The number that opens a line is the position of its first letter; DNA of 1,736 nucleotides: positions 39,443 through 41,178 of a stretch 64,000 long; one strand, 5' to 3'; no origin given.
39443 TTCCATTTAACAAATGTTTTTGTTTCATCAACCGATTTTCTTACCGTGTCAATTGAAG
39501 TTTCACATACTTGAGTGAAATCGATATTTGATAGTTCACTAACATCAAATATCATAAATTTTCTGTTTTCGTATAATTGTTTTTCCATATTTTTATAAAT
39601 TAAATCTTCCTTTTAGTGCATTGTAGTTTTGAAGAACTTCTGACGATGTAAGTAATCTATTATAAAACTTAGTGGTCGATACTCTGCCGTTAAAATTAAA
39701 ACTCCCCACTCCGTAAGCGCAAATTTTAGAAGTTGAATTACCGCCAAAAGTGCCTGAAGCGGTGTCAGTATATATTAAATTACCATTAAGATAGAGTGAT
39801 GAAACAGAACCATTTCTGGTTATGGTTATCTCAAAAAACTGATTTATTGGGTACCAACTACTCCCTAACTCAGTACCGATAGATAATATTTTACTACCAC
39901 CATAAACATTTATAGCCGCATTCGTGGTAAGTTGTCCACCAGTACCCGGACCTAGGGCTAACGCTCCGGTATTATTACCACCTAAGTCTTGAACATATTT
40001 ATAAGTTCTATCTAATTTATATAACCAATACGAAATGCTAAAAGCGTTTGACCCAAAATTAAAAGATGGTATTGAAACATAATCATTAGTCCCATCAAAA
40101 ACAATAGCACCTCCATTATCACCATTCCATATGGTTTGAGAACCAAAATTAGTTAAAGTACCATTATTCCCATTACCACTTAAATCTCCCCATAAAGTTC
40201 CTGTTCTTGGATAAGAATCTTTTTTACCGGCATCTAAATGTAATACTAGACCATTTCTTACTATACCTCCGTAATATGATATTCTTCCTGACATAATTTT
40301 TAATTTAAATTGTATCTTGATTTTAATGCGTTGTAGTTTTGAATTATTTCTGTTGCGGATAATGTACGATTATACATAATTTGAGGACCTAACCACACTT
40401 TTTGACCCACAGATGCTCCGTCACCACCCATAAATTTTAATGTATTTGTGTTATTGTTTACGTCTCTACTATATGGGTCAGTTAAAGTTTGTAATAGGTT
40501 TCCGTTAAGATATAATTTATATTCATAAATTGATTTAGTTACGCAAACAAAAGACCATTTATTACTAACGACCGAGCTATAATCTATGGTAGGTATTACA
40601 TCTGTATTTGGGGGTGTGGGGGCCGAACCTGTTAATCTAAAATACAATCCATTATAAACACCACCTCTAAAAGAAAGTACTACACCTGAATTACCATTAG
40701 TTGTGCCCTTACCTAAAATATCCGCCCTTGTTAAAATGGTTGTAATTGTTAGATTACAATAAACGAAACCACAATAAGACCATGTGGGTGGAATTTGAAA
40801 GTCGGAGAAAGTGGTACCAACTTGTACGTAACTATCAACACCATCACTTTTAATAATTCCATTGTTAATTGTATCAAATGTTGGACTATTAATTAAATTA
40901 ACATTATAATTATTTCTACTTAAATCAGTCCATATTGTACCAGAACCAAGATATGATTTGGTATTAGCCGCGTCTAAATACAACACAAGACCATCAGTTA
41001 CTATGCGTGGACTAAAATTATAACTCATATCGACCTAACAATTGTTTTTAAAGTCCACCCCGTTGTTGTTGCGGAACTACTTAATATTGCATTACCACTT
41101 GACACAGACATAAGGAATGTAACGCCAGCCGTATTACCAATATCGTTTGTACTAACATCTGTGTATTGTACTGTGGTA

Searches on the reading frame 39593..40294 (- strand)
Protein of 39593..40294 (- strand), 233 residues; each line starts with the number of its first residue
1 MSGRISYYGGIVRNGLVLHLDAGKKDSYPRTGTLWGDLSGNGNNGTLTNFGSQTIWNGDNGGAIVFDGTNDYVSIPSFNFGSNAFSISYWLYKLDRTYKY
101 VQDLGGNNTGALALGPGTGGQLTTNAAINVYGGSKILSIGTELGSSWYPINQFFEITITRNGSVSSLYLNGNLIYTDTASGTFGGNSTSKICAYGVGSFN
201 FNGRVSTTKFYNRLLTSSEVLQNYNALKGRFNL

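Call 10: search_protein_families(library=phrogs, proteins=[window:39593-40294:-], max_evalue=0.001)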
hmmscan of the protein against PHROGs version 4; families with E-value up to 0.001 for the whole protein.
window:39593-40294:- (233 aa): 5 families
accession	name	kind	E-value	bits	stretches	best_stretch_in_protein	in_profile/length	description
phrog_24074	-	unknown function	4.9e-31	108.8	1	9-231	137-358/892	-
phrog_8510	-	head and packaging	1.4e-14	53.8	1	38-231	1148-1346/1348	virion structural protein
phrog_17347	-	unknown function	1.6e-10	42.1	1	11-226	3-207/312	-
phrog_3545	-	unknown function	1.9e-09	37.1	1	16-203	754-952/1115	-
phrog_38104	-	unknown function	0.0004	20.7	0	14-55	91-132/320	-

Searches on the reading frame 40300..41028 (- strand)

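Call 10: search_protein_families(library=phrogs, proteins=[window:40300-41028:-], max_evalue=0.001)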
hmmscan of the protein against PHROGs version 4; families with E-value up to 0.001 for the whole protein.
window:40300-41028:- (242 aa): 4 families
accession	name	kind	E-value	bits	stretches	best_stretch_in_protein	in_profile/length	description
phrog_24074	-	unknown function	6.5e-23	81.9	1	9-240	139-359/892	-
phrog_8510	-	head and packaging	2.7e-10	39.7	1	24-239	1136-1346/1348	virion structural protein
phrog_38104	-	unknown function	4.5e-09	37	1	11-241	90-320/320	-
phrog_17347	-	unknown function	0.00017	22.3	1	151-234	123-207/312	-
